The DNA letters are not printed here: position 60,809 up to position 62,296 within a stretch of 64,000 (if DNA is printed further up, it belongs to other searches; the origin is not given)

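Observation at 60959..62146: Mod-like methyltransferase lacking the AdoMet motif and fused to a PD-(D/E)xK-like domain inside an integrase-bearing AT-rich island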

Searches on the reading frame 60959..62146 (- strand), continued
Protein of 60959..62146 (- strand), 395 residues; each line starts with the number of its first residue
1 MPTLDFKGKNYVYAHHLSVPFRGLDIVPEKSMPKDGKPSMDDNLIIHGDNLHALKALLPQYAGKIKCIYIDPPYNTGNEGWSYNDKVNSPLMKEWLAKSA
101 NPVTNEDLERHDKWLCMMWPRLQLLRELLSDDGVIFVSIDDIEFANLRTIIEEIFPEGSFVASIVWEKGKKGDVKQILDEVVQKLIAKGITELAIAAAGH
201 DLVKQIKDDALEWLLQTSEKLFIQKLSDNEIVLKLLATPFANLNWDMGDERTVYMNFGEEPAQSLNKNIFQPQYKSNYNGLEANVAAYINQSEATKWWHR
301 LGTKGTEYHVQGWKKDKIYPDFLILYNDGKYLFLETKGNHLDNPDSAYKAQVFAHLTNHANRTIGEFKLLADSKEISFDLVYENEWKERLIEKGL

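Call 14: find_related_loci(query=window:60959-62146:-, collection=genome_contigs, flank=10000)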
Query window:60959-62146:- (395 aa) in genome_contigs; peptide patterns used: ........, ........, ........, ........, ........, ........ (x = any residue, [..] = any of these).
599 stretches matched a pattern (row limit reached: there are more); 577 encode a relative of the query (tblastn E <= 1e-3); the best 80 are kept; 79 distinct loci.
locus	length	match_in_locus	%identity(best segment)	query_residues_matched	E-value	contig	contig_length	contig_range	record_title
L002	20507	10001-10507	79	1-169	5e-90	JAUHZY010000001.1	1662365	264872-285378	MAG: Alphaproteobacteria bacterium isolate 5_bin.19 NODE_1_length_1662365_cov_10.328651, whole genome shotgun sequence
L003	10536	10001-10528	75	1-175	3e-86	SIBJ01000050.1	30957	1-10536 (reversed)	MAG: Pedosphaera sp. isolate Baikal-deep-G230 BACOMB-C6515, whole genome shotgun sequence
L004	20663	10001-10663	61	173-395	3e-86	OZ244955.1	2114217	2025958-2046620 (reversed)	MAG: Rickettsiales bacterium isolate 351a7792-30f9-4e5e-aadd-1944ae5c27b2 genome assembly, chromosome: 1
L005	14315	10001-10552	71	1-183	1e-85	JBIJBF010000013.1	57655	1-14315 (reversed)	MAG: Alphaproteobacteria bacterium isolate ME2006-08-03D11_3300047094_group2_bin173 Rohwer_bin1825_scaffold_194_c1, whol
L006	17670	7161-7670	76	1-172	4e-85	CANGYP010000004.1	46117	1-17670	MAG: Alphaproteobacteria bacterium isolate RE-18aug17-8 genome assembly, contig: RE-18aug17-C829, whole genome shotgun s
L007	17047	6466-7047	68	1-193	2e-84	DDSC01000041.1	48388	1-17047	MAG TPA_asm: Micavibrio sp. UBA2400 UBA2400_contig_2401, whole genome shotgun sequence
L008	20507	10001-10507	75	1-168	2e-82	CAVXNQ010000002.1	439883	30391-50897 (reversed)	MAG: uncultured delta proteobacterium isolate MFD01721.bin.2.42 genome assembly, contig: contig_12728, whole genome shot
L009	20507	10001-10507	72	1-168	3e-82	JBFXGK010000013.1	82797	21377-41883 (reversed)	MAG: Kiritimatiellia bacterium isolate CA_2019_TPIn_161 NODE_1004_length_82797_cov_39.969263_TPIn, whole genome shotgun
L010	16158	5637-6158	71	1-179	3e-82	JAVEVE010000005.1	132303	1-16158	MAG: Pseudobdellovibrionaceae bacterium isolate BF4_112 NODE_308_length_132303_cov_41.463662_Biofilm4, whole genome shot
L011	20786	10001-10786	55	1-255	2e-81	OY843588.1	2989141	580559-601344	MAG: Nitrospirales bacterium isolate 9819de21-22ad-4990-9a47-e653be90bc7c genome assembly, chromosome: 1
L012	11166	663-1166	71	1-167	4e-81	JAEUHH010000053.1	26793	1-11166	MAG: Verrucomicrobiales bacterium isolate new MAG-12 k141_1593656, whole genome shotgun sequence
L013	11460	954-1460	72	1-168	1e-80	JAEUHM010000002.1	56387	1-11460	MAG: Verrucomicrobiaceae bacterium isolate new MAG-17 k141_1838832, whole genome shotgun sequence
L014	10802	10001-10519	73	1-174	1e-80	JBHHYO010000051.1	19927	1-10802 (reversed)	MAG: Nitrospinales bacterium isolate Maj_2_bin.45 NODE_1323_length_19927_cov_13.815469, whole genome shotgun sequence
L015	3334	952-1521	68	1-187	1e-81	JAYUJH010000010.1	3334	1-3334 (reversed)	MAG: Alphaproteobacteria bacterium isolate GFS_8951 GFS_8951_9, whole genome shotgun sequence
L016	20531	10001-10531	70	1-177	7e-81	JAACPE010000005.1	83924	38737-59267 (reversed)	MAG: Alphaproteobacteria bacterium isolate CG_2015-02_44_15 CG_2015-02_curated_scaffold_119, whole genome shotgun sequen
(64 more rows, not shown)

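Call 31: search_solved_structures(query=window:60959-62146:-, max_evalue=0.01, show_alignments=3)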
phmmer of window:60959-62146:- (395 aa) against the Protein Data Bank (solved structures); distinct sequences matched with E-value up to 0.01: 3.
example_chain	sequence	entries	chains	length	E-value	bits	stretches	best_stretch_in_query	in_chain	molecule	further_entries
4zcf_A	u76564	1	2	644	3.6e-28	101.8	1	27-173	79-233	Restriction endonuclease EcoP15I, modification subunit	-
6k0w_B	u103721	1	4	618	2.1e-26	95.9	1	20-167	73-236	Adenine specific DNA methyltransferase (Mod)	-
7dsu_A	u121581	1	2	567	4.9e-14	55.2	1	41-164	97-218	Mbo45V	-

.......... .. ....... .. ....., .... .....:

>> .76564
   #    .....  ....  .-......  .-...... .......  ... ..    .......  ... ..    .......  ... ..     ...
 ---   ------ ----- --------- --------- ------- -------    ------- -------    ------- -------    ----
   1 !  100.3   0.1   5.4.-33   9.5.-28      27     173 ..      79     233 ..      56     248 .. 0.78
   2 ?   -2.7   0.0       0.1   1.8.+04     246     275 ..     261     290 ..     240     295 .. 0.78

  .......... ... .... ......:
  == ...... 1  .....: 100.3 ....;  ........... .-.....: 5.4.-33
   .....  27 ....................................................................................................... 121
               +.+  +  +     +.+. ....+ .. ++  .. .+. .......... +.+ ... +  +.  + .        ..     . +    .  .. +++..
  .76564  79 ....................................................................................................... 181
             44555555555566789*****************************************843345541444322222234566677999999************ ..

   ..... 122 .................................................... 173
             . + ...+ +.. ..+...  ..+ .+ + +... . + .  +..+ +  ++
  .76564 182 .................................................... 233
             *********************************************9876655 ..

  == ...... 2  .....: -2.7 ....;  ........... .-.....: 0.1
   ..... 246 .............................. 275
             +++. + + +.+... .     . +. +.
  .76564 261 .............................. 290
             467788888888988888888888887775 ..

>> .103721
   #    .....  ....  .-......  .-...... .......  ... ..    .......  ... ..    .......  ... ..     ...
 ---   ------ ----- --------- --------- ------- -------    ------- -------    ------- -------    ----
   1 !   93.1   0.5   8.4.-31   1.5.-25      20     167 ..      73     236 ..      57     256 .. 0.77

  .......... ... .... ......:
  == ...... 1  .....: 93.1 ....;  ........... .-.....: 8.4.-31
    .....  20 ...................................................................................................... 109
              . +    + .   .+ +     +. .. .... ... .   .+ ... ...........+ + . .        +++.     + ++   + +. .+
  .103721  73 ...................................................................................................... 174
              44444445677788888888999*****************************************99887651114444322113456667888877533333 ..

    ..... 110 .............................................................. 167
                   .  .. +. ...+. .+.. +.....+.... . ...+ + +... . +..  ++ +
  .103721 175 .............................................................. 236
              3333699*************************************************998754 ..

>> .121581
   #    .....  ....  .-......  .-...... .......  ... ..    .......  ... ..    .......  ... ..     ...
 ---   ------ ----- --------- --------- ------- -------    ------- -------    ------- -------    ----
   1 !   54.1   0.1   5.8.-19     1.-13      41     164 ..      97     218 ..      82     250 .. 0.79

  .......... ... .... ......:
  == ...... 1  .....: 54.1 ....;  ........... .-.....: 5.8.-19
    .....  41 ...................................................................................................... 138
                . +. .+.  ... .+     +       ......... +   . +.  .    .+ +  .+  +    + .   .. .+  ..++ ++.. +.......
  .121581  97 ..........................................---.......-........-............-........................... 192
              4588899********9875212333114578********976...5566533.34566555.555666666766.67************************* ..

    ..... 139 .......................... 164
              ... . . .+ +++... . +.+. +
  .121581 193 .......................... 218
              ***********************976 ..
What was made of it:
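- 61631..62146 (-): Mod-derived half of the fusion ORF (aa 1-172): N-terminal domain plus the first half of the beta-class methyltransferase domain, including DPPY at aa 71-74. Aligns to EcoP15I Mod residues 79-233 of 644 (4zcf_A, call 31).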

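Call 45: search_protein_representatives(protein=window:60959-62146:-)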
Query: 395 residues. Proteins with E-value up to 0.001 (for the whole library): 12976; up to 1e-10: 6905; up to 1e-30: 581. The best 150 are listed.
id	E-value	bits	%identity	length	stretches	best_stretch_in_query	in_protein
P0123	3.9e-86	305.8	74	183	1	222-394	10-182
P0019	6.1e-85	301.9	76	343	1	1-173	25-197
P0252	1.9e-83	297.0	61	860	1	173-394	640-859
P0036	3.8e-83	296.0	75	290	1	1-168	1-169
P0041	6.2e-83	295.3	76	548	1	1-172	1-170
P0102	2.2e-80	286.9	75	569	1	1-167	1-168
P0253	6.9e-79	282.0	75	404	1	1-167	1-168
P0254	1.3e-77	277.8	72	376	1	1-166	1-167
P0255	1.7e-76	274.1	68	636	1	1-168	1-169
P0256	2.4e-74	267.0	67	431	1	1-168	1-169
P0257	2.4e-74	267.0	70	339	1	1-168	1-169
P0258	6.8e-74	265.5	84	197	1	1-138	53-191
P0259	1.8e-73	264.2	69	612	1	1-170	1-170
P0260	3.1e-73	263.4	71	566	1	1-168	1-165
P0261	3.6e-73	263.2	50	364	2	2-153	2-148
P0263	5.3e-72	259.3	69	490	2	29-176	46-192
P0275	1.6e-68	247.8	50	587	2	1-169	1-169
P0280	7.8e-67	242.3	51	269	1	173-390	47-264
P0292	3.2e-63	230.4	53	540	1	1-268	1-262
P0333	6.2e-59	216.3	50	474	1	1-251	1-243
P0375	4.3e-56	206.9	60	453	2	14-168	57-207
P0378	4.9e-56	206.7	47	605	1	1-236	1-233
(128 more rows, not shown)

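Call 46: search_protein_families(library=padloc, proteins=[P0261, P0263, P0292, P0333, P0378, P0280, P0275, P0375], max_evalue=1e-10)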
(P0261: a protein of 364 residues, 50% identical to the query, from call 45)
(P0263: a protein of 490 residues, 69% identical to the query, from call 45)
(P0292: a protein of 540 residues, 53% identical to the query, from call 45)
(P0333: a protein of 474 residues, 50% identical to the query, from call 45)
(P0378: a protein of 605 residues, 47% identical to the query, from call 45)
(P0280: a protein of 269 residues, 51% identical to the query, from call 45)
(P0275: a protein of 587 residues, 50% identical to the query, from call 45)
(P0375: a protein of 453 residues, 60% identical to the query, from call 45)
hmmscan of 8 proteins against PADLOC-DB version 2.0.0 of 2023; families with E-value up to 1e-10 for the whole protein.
P0261 (364 aa): 14 families
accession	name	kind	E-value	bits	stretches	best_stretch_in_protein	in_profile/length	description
PDLC03640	MTase_III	-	3.8e-72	241.6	1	1-150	1-156/654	Type III methyltransferase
PDLC03644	MTase_III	-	4.8e-58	195.2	1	1-148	1-148/542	Type III methyltransferase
PDLC03634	MTase_III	-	6.1e-37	125.8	1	4-148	60-212/621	Type III methyltransferase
PDLC03641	MTase_III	-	1.1e-28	98.2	1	39-148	104-223/657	Type III methyltransferase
PDLC03636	MTase_III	-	4.5e-27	93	2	28-85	35-92/575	Type III methyltransferase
PDLC03635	MTase_III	-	1.6e-24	84.6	1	34-149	213-308/708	Type III methyltransferase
PDLC03639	MTase_III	-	1.2e-23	81.3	1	37-160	85-195/639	Type III methyltransferase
PDLC03637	MTase_III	-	1.3e-22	78.1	1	34-149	116-226/513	Type III methyltransferase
PDLC03642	MTase_III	-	1.7e-21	74.5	1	32-147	75-177/528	Type III methyltransferase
PDLC03653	REase_III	-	2.6e-21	73.5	1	172-326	691-851/883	Type III restriction enzyme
PDLC03645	MTase_III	-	3.3e-17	59.8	1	40-147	140-235/709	Type III methyltransferase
PDLC03354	MTase_II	-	3.9e-17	60.4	1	40-159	56-180/425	Type II methyltransferase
PDLC03638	MTase_III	-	1e-16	58.4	1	35-149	377-471/816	Type III methyltransferase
PDLC03646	MTase_III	-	1.1e-12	44.7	1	31-148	462-560/1057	Type III methyltransferase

P0263 (490 aa): 20 families
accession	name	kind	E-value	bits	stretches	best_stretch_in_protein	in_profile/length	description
PDLC03640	MTase_III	-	4.2e-125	416.6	2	1-206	1-196/654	Type III methyltransferase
PDLC03644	MTase_III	-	6.6e-118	392.8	1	1-393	1-383/542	Type III methyltransferase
PDLC03634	MTase_III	-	3.3e-97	324.9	1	58-392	93-445/621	Type III methyltransferase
PDLC03641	MTase_III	-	9.3e-84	280.2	1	59-398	104-453/657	Type III methyltransferase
PDLC03637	MTase_III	-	1.7e-74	249.3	1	56-391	118-453/513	Type III methyltransferase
PDLC03639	MTase_III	-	2.7e-61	205.7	2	59-271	87-288/639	Type III methyltransferase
PDLC03642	MTase_III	-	1e-55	187.5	1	60-389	83-395/528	Type III methyltransferase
PDLC03636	MTase_III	-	7.9e-53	178.1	1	54-243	41-216/575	Type III methyltransferase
PDLC03635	MTase_III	-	1e-40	138.1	1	58-209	217-350/708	Type III methyltransferase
PDLC03643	MTase_III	-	1.7e-34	117.7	1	134-391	1-266/465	Type III methyltransferase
PDLC03646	MTase_III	-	6.9e-34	114.9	2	59-209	471-597/1057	Type III methyltransferase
PDLC03638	MTase_III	-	2.7e-33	113.3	1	128-376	429-656/816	Type III methyltransferase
PDLC03278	MTase_II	-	2.7e-31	107.4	2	79-208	18-121/390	Type II methyltransferase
PDLC03645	MTase_III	-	9.6e-31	104.6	1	62-174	142-241/709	Type III methyltransferase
PDLC03354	MTase_II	-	2.9e-30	103.6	1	60-209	61-207/425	Type II methyltransferase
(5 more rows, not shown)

P0292 (540 aa): 21 families
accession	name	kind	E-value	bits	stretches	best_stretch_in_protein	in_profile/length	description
PDLC03644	MTase_III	-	9.6e-133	441.8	1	1-534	1-539/542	Type III methyltransferase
PDLC03640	MTase_III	-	1.7e-112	375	3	1-192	1-205/654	Type III methyltransferase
PDLC03634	MTase_III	-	6.3e-96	320.6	1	4-420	60-496/621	Type III methyltransferase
PDLC03641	MTase_III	-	3.5e-80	268.4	1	36-420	101-496/657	Type III methyltransferase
PDLC03642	MTase_III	-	2.3e-63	212.7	1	35-419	78-425/528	Type III methyltransferase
PDLC03636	MTase_III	-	4.4e-59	198.7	1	35-389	42-400/575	Type III methyltransferase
PDLC03639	MTase_III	-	3.2e-58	195.6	2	36-244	84-275/639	Type III methyltransferase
PDLC03637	MTase_III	-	5.4e-58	194.9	1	38-422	120-498/513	Type III methyltransferase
PDLC03635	MTase_III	-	2.4e-49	166.6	1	35-368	214-552/708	Type III methyltransferase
PDLC03638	MTase_III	-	3.7e-34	116.2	1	26-384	368-667/816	Type III methyltransferase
PDLC03354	MTase_II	-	6.2e-33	112.4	1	41-219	62-238/425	Type II methyltransferase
PDLC03645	MTase_III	-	9.9e-32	107.8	2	42-154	142-243/709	Type III methyltransferase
PDLC03646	MTase_III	-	8e-29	98.1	2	40-196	472-609/1057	Type III methyltransferase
PDLC03643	MTase_III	-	1e-25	88.8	1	112-395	1-279/465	Type III methyltransferase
PDLC03278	MTase_II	-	9.8e-25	85.8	1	61-187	20-123/390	Type II methyltransferase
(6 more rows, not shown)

P0333 (474 aa): 21 families
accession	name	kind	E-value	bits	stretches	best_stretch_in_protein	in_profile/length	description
PDLC03644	MTase_III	-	8.9e-174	577.2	1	1-463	1-428/542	Type III methyltransferase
PDLC03640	MTase_III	-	2.3e-110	367.9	1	1-444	1-459/654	Type III methyltransferase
PDLC03634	MTase_III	-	2.7e-103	345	1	4-426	60-455/621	Type III methyltransferase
PDLC03641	MTase_III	-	9e-85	283.5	1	35-429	101-460/657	Type III methyltransferase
PDLC03636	MTase_III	-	2.4e-56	189.7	3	108-190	93-177/575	Type III methyltransferase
PDLC03637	MTase_III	-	2.7e-56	189.3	2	38-193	121-270/513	Type III methyltransferase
PDLC03635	MTase_III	-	3.7e-53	179.3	2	108-452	265-596/708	Type III methyltransferase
PDLC03642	MTase_III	-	2.3e-50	169.7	2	35-188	79-218/528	Type III methyltransferase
PDLC03646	MTase_III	-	1.3e-46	157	1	38-443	471-851/1057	Type III methyltransferase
PDLC03639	MTase_III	-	3.2e-45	152.6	2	32-186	81-221/639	Type III methyltransferase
PDLC03278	MTase_II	-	1.6e-39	134.5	1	111-426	46-351/390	Type II methyltransferase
PDLC03638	MTase_III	-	3.6e-36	122.8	1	109-436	429-685/816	Type III methyltransferase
PDLC03354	MTase_II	-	1.3e-32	111.3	1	38-195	55-215/425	Type II methyltransferase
PDLC03645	MTase_III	-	2.8e-32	109.6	2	12-163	113-251/709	Type III methyltransferase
PDLC03643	MTase_III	-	4.3e-28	96.7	2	115-189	1-77/465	Type III methyltransferase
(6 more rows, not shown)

P0378 (605 aa): 18 families
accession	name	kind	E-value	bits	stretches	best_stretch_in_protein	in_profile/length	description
PDLC03644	MTase_III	-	1e-125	418.6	1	1-587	1-528/542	Type III methyltransferase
PDLC03640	MTase_III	-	4.8e-108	360.2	2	1-467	1-456/654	Type III methyltransferase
PDLC03634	MTase_III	-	3.1e-89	298.5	1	43-457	94-475/621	Type III methyltransferase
PDLC03641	MTase_III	-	7e-67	224.4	1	44-460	105-478/657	Type III methyltransferase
PDLC03637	MTase_III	-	2.9e-47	159.5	2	43-205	121-278/513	Type III methyltransferase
PDLC03642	MTase_III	-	1.1e-42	144.4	2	44-198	83-224/528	Type III methyltransferase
PDLC03639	MTase_III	-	9.4e-42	141.1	2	27-197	73-228/639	Type III methyltransferase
PDLC03636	MTase_III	-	7.9e-38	128.6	1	40-410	43-378/575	Type III methyltransferase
PDLC03635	MTase_III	-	4.2e-32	109.7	1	42-461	217-579/708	Type III methyltransferase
PDLC03646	MTase_III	-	6.8e-31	104.9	1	45-432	473-825/1057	Type III methyltransferase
PDLC03645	MTase_III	-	7.3e-28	95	1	45-178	141-262/709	Type III methyltransferase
PDLC03643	MTase_III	-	1.2e-26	91.8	2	118-214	1-97/465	Type III methyltransferase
PDLC03278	MTase_II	-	1.2e-22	78.9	1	109-436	44-345/390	Type II methyltransferase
PDLC03638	MTase_III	-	6.3e-22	75.7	1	40-191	378-509/816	Type III methyltransferase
PDLC03354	MTase_II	-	4.9e-19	66.6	1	44-215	61-228/425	Type II methyltransferase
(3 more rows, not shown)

P0280 (269 aa): 1 family
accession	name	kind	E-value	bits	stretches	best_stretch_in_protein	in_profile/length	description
PDLC03653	REase_III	-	8.8e-45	151.1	1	6-262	605-876/883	Type III restriction enzyme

P0275 (587 aa): 19 families
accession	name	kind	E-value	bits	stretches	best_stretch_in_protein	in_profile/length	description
PDLC03644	MTase_III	-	6.1e-126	419.3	1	1-327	1-327/542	Type III methyltransferase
PDLC03640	MTase_III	-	1.9e-79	265.8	2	1-189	1-196/654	Type III methyltransferase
PDLC03634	MTase_III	-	4.6e-76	255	1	4-328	60-391/621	Type III methyltransferase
PDLC03637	MTase_III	-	4.3e-62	208.4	1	40-324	118-395/513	Type III methyltransferase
PDLC03641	MTase_III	-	8.9e-62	207.5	1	4-328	68-393/657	Type III methyltransferase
PDLC03636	MTase_III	-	2.1e-58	196.5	1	4-250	9-247/575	Type III methyltransferase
PDLC03642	MTase_III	-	3e-39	133.1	1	31-327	69-343/528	Type III methyltransferase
PDLC03635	MTase_III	-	8.2e-39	131.9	2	110-203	264-361/708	Type III methyltransferase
PDLC03639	MTase_III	-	1.4e-33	114.1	1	40-266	84-294/639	Type III methyltransferase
PDLC03354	MTase_II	-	6.2e-32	109.1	1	43-307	60-316/425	Type II methyltransferase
PDLC03638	MTase_III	-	1.6e-26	90.9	1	111-216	428-524/816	Type III methyltransferase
PDLC03633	MTase_III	-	9.5e-22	75.4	1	37-208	71-246/616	Type III methyltransferase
PDLC03300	MTase_II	-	3.2e-17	60.6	1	40-194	8-165/302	Type II methyltransferase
PDLC03645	MTase_III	-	9.2e-17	58.4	1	45-156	141-239/709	Type III methyltransferase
PDLC03643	MTase_III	-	2.4e-16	57.9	1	118-260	1-140/465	Type III methyltransferase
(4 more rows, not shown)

P0375 (453 aa): 22 families
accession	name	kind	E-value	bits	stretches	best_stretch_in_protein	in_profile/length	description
PDLC03644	MTase_III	-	3.3e-144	479.6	1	83-443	37-406/542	Type III methyltransferase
PDLC03640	MTase_III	-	1.5e-123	411.5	2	57-229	14-197/654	Type III methyltransferase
PDLC03634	MTase_III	-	2.5e-108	361.6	1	69-425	83-451/621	Type III methyltransferase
PDLC03641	MTase_III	-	1e-91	306.5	1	84-424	104-452/657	Type III methyltransferase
PDLC03637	MTase_III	-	1.5e-82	275.9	1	83-420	120-455/513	Type III methyltransferase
PDLC03636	MTase_III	-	3.3e-80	268.5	2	77-269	39-212/575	Type III methyltransferase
PDLC03642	MTase_III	-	2.4e-62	209.3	1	85-433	83-414/528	Type III methyltransferase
PDLC03639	MTase_III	-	1.7e-55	186.5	2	83-266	86-252/639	Type III methyltransferase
PDLC03638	MTase_III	-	1.6e-53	180.2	1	85-442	381-691/816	Type III methyltransferase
PDLC03635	MTase_III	-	2.8e-53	179.7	2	83-243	217-361/708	Type III methyltransferase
PDLC03354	MTase_II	-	3e-51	172.8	1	77-435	48-387/425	Type II methyltransferase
PDLC03643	MTase_III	-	7.9e-39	132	1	157-435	1-283/465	Type III methyltransferase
PDLC03646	MTase_III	-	4.1e-36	122.2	2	84-244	471-610/1057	Type III methyltransferase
PDLC03278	MTase_II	-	1.2e-34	118.4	2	298-420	229-342/390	Type II methyltransferase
PDLC03645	MTase_III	-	2.4e-32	109.9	1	74-226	131-269/709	Type III methyltransferase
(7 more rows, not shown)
